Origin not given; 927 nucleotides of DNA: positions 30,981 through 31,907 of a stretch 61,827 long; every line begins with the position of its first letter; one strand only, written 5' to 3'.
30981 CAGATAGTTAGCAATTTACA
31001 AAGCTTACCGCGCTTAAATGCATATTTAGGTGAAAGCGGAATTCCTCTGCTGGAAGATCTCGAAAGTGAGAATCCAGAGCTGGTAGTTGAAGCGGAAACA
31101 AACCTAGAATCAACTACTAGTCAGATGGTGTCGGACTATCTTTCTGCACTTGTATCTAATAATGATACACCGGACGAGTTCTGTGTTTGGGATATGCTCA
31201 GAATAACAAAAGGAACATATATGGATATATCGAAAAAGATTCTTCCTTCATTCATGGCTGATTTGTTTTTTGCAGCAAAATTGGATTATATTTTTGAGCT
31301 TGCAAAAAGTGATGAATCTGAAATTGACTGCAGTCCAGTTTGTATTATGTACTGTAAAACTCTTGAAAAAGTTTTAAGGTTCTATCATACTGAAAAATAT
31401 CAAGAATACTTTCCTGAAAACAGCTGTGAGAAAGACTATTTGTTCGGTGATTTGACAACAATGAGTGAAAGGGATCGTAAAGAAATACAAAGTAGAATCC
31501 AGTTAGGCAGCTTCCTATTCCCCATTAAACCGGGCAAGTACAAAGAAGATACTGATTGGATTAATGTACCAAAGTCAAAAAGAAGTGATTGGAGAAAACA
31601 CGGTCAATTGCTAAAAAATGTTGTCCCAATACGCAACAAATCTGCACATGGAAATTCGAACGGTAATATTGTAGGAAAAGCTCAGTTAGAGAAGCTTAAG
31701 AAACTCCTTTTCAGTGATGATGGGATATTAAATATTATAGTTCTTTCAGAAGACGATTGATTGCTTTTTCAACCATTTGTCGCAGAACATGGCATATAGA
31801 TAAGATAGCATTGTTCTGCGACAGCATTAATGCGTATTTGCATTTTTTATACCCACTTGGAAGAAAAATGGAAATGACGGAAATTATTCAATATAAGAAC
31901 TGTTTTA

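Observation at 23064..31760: Giant 2,898-aa ATPase-HEPN protein with inverted NLR-like architecture: candidate single-gene defence system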

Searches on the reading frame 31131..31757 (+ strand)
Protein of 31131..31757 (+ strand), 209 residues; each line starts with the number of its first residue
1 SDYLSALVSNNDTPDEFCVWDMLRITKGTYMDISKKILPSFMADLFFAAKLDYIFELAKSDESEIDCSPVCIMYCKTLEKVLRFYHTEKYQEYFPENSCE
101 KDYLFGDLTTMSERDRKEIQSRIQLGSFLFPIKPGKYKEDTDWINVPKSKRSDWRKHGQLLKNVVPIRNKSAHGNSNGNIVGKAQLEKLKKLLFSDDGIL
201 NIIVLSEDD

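Call 22: search_solved_structures(query=A2, max_evalue=10, show_alignments=3)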
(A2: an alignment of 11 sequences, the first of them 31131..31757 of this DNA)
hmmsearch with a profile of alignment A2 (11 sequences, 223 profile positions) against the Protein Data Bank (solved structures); distinct sequences matched with E-value up to 10: 2.
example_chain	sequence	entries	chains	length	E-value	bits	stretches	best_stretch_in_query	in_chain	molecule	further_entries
5gmk_F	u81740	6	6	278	0.045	16.6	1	148-211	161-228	Protein CWC16 | Pre-mRNA-splicing factor CWC16 | Splicing factor YJU2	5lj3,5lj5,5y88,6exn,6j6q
9oij_A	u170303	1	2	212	0.41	13.5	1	173-208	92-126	HepS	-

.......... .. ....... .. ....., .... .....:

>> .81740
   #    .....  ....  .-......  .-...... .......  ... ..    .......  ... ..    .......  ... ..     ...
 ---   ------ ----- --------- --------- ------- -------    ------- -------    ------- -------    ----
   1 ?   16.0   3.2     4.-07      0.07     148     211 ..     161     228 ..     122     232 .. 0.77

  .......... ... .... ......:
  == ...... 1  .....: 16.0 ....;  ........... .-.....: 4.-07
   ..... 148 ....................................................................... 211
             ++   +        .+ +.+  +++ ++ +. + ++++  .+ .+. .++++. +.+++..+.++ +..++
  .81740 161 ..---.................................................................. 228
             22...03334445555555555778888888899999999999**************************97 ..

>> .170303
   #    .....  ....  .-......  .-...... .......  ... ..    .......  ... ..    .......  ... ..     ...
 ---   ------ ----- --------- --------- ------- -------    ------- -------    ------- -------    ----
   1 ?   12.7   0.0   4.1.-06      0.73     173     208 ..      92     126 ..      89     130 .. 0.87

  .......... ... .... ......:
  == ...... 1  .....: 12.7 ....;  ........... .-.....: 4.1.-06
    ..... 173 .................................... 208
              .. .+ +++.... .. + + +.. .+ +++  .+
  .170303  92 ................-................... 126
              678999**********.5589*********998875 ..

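Call 23: search_protein_families(library=pfam, alignment_id=A2, max_evalue=10)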
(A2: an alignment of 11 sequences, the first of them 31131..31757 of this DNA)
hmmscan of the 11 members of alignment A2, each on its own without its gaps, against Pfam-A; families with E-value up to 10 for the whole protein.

A. member 1, window:31131-31757:+ (209 aa): 2 families
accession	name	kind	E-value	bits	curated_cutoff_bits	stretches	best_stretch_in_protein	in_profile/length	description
PF18735.6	HEPN_RiboL-PSP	-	0.012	16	28.4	1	133-191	121-176/191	RiboL-PSP-HEPN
PF18737.6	HEPN_MAE_28990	-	0.11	13.1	26.8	1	141-193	137-191/211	MAE_28990/MAE_18760-like HEPN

B. families by the number of members that match (of 11 scanned): 9 families
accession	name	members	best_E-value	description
PF18735.6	HEPN_RiboL-PSP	3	0.0014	RiboL-PSP-HEPN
PF13643.11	DUF4145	3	0.002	Domain of unknown function (DUF4145)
PF20185.3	DUF6548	3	0.0044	Family of unknown function (DUF6548)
PF18737.6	HEPN_MAE_28990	3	0.022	MAE_28990/MAE_18760-like HEPN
PF18480.7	DUF5615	1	0.076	Domain of unknown function (DUF5615)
PF12167.14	Arm-DNA-bind_2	1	0.08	Arm DNA-binding domain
PF25614.1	PhiKZ_VTX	1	0.12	Bacteriophage PhiKZ vertex-binding protein gp28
PF18828.6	LPD15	1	0.14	Large polyvalent-protein-associated domain 15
PF09659.15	Cas_Csm6_HEPN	1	0.14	Cas_Csm6 HEPN domain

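Call 61: search_protein_representatives(alignment_id=A2)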
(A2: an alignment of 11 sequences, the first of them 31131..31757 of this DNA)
Query: 11 sequences, 223 profile positions. Proteins with E-value up to 0.001 (for the whole library): 197; up to 1e-10: 111; up to 1e-30: 78. The best 150 are listed.
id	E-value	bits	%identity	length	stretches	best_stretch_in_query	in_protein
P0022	9.4e-72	257.6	-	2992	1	2-222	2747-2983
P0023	1.3e-69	250.6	-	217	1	1-222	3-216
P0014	9.3e-67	241.3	-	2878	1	1-222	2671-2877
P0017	7.1e-66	238.4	-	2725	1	10-222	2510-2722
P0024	2.6e-65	236.6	-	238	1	1-222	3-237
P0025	5.2e-63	229.0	-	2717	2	1-222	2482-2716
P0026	3.7e-62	226.2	-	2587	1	1-222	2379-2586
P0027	1.5e-59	217.7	-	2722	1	2-220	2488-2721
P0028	1.0e-57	211.7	-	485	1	3-221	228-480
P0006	4.1e-57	209.8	-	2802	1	18-222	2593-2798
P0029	5.2e-57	209.4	-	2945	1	3-222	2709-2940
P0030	1.9e-56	207.6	-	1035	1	14-222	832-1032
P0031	3.9e-56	206.5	-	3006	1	1-222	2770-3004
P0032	1.1e-53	198.6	-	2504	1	5-222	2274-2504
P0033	1.3e-53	198.3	-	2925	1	2-220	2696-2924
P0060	2.7e-44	167.8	-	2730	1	18-222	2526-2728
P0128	2.1e-11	60.3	-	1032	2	29-196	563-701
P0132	6.3e-09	52.2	-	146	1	65-216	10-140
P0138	1.0e-07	48.2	-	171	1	64-208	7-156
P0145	6.5e-07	45.6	-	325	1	17-216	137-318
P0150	1.2e-06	44.7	-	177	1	69-210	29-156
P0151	1.6e-06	44.3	-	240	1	69-219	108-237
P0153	2.9e-06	43.5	-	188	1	58-208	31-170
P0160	1.6e-05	41.1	-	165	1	40-216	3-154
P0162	2.0e-05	40.7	-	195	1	66-217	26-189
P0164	2.5e-05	40.4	-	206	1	68-205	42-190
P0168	4.9e-05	39.4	-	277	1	44-213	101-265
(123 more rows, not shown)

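Call 63: search_protein_families(library=pfam, alignment_id=A5, max_evalue=0.01)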
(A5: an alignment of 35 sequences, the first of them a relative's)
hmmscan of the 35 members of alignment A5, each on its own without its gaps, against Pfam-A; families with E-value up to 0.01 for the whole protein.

A. member 1, P0127 (809 aa): 7 families
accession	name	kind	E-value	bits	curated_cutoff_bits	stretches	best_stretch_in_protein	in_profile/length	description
PF20703.3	nSTAND1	-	5.2e-06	26.8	27.1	1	1-234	15-195/379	Novel STAND NTPase 1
PF13191.12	AAA_16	-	1.4e-05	26.1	32.6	1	2-150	2-142/167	AAA ATPase domain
PF01637.24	ATPase_2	-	3.9e-05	24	33.2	1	2-261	1-222/225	ATPase domain predominantly from Archaea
PF00005.33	ABC_tran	-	0.00015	22.8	25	1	13-52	5-38/137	ABC transporter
PF03938.19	OmpH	-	0.0024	18.5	32.4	1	486-590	17-118/141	Outer membrane protein (OmpH-like)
PF13401.12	AAA_22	-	0.0032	18.2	27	0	18-195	4-119/130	AAA domain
PF25201.1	nSTAND6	-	0.0081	16.6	27.7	0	3-38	2-37/148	Novel STAND NTPase 6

B. families by the number of members that match (of 35 scanned): 45 families (the first 25 are shown)
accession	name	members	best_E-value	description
PF13401.12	AAA_22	7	7.4e-10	AAA domain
PF13191.12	AAA_16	5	3.1e-09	AAA ATPase domain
PF24883.2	NPHP3_N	5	4.5e-06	Nephrocystin 3, N-terminal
PF13087.12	AAA_12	4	1.3e-13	AAA domain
PF20703.3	nSTAND1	4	5.2e-06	Novel STAND NTPase 1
PF01637.24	ATPase_2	4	2.7e-05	ATPase domain predominantly from Archaea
PF00005.33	ABC_tran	4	0.00015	ABC transporter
PF00931.28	NB-ARC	4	0.00025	NB-ARC domain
PF13086.12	AAA_11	3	4e-16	AAA domain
PF01443.25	Viral_helicase1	3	9e-10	Viral superfamily 1 RNA helicase core domain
PF13643.11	DUF4145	3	8.9e-06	Domain of unknown function (DUF4145)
PF13538.12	UvrD_C_2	3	0.00021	UvrD-like helicase C-terminal domain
PF00270.35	DEAD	2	8.6e-21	DEAD/DEAH box helicase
PF00271.37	Helicase_C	2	1.5e-12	Helicase conserved C-terminal domain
PF04851.21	ResIII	2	2.6e-12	Type III restriction enzyme, res subunit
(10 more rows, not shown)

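Call 64: search_protein_families(library=pfam, proteins=[P0132, P0138, P0150, P0153, P0160, P0162, P0164, P0151, P0168, P0145], max_evalue=0.1)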
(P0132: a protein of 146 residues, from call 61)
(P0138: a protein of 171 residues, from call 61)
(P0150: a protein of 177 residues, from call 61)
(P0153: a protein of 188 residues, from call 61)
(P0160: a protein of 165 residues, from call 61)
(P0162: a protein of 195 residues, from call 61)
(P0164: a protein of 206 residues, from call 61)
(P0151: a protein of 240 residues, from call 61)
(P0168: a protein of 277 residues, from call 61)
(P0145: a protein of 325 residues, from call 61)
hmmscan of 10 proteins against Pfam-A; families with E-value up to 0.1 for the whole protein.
P0132 (146 aa): 0 families

P0138 (171 aa): 1 family
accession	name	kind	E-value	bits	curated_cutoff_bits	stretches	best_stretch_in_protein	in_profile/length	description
PF09509.15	Hypoth_Ymh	-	0.022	15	25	1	129-164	84-118/119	Protein of unknown function (Hypoth_ymh)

P0150 (177 aa): 0 families

P0153 (188 aa): 0 families

P0160 (165 aa): 1 family
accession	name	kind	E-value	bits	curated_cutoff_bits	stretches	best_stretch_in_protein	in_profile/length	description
PF08056.16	Trp_leader2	-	0.036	14.4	27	1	90-115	7-33/41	Tryptophan operon leader peptide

P0162 (195 aa): 2 families
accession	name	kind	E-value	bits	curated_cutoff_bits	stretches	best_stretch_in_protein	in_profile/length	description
PF18731.6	HEPN_Swt1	-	0.03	15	27.5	0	129-187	57-112/115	Swt1-like HEPN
PF18915.5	DUF5667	-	0.084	13.7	27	0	105-170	24-92/99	Domain of unknown function (DUF5667)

P0164 (206 aa): 3 families
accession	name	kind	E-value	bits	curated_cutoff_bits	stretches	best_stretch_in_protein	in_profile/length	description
PF16994.11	Glyco_trans_4_5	-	0.037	14.2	26.6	1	115-181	61-124/172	Glycosyl-transferase family 4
PF18731.6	HEPN_Swt1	-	0.084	13.6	27.5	0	119-186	43-104/115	Swt1-like HEPN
PF09659.15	Cas_Csm6_HEPN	-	0.084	13.1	23.4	0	51-174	38-142/193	Cas_Csm6 HEPN domain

P0151 (240 aa): 7 families
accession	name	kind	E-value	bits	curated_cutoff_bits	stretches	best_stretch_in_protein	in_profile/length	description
PF07751.16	Abi_2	-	0.0071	17.1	25.6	1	183-212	151-181/184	Abi-like protein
PF08946.15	Osmo_CC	-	0.0081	16.9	24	0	170-190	2-22/46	Osmosensory transporter coiled coil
PF04136.21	COG3_N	-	0.013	15.8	27.9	1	7-92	4-82/147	Conserved oligomeric Golgi complex subunit 3, N-terminal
PF08638.16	Med14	-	0.022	14.6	25.6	1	21-79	82-143/191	Mediator complex subunit MED14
PF04977.20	DivIC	-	0.034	14.4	28.9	1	27-66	16-56/80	Septum formation initiator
PF08581.15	Tup_N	-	0.066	14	28.7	0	25-67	8-50/77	Tup N-terminal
PF08826.15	DMPK_coil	-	0.079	13.5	22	0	33-63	30-60/61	DMPK coiled coil domain like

P0168 (277 aa): 3 families
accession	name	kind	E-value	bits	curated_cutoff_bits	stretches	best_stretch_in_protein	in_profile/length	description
PF09723.15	Zn_ribbon_8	-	0.067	13.7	34.4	0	11-43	5-34/41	Zinc ribbon domain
PF22912.2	zf-DPOE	-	0.076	13.6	21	0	9-26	2-19/58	Zinc finger domain of DNA polymerase-epsilon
PF14353.12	CpXC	-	0.088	13.2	25.4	0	4-34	30-60/121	CpXC protein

P0145 (325 aa): 5 families
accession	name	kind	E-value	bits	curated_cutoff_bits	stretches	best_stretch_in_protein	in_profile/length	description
PF13087.12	AAA_12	-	2.4e-08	34.2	27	1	8-61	140-193/195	AAA domain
PF13538.12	UvrD_C_2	-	0.00021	21.5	27.4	1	9-59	4-52/52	UvrD-like helicase C-terminal domain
PF13361.12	UvrD_C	-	0.0076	16.1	25.6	0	9-59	289-346/350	UvrD-like helicase C-terminal domain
PF01443.25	Viral_helicase1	-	0.012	15.9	21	1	8-59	178-227/228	Viral superfamily 1 RNA helicase core domain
PF14549.12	P22_Cro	-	0.095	12.9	30.2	0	96-121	20-45/60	DNA-binding transcriptional regulator Cro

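Call 69: search_solved_structures(query=A6, max_evalue=10, show_alignments=4)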
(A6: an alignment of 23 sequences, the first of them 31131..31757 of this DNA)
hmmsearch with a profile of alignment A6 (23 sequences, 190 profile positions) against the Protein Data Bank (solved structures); distinct sequences matched with E-value up to 10: 2.
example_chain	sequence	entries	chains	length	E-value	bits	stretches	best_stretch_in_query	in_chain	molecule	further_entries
5xtb_H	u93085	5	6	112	0.9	12.6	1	60-126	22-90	NADH dehydrogenase [ubiquinone] 1 alpha subcomplex subunit 5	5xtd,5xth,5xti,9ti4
9cwt_H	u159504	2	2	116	0.99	12.4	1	60-126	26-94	NADH dehydrogenase [ubiquinone] 1 alpha subcomplex subunit 5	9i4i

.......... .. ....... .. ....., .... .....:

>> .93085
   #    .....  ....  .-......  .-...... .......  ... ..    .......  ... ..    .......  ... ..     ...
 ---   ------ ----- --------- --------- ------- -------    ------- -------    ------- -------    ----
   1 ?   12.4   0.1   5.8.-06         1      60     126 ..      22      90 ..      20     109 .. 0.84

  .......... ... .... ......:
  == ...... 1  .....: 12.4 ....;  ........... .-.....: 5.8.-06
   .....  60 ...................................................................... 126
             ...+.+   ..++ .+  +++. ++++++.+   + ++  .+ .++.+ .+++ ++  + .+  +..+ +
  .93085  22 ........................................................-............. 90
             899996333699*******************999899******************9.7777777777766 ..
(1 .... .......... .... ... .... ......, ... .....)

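Call 95: find_encoding_contigs(protein=P0128, flank=8000, max_places=4)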
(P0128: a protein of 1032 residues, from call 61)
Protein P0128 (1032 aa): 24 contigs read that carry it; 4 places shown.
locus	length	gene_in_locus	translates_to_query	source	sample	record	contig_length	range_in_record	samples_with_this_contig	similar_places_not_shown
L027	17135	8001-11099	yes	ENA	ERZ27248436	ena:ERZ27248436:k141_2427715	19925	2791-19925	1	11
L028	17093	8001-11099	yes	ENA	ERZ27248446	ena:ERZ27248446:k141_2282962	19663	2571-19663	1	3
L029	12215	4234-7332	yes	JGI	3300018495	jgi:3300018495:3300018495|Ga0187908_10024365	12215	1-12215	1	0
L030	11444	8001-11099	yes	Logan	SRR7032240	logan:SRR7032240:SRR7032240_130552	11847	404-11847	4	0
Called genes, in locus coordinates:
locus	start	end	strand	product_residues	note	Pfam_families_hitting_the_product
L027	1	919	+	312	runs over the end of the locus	PF01841:Transglut_core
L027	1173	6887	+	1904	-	-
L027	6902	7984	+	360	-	-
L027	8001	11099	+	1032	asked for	PF20703:nSTAND1 (faint)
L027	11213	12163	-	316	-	PF00150:Cellulase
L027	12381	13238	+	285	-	PF00722:Glyco_hydro_16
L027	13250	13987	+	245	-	PF00165:HTH_AraC, PF12833:HTH_18, PF00165:HTH_AraC (weak)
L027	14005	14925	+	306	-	PF00583:Acetyltransf_1 (weak), PF13673:Acetyltransf_10 (weak), PF13508:Acetyltransf_7 (weak)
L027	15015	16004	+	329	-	PF08271:Zn_Ribbon_TF (faint)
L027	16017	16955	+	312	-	PF04536:TPM_phosphatase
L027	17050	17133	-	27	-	?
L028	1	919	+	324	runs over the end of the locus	PF01841:Transglut_core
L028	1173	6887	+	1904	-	-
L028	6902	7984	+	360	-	-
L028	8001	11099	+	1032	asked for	PF20703:nSTAND1 (faint)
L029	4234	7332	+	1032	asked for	PF20703:nSTAND1 (faint)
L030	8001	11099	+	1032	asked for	PF20703:nSTAND1 (faint)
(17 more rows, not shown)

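Call 97: find_homologous_proteins(query=A6, max_evalue=0.001)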
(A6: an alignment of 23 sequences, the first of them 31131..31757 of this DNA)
Query A6 (23 sequences) (209 aa, profile of the alignment): 6 proteins with E <= 0.001 among 3194 candidates.
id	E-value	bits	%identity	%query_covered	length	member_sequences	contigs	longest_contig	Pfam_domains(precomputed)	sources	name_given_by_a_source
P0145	9.8e-48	181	23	51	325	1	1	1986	PF13087.13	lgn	-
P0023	2.0e-34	137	73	100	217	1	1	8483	-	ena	-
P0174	2.5e-33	134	70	86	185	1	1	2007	-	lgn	-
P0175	2.0e-12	65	67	47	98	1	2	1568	-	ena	-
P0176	4.5e-11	61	68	47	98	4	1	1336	-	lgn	-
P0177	5.4e-10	57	65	46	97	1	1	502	-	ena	-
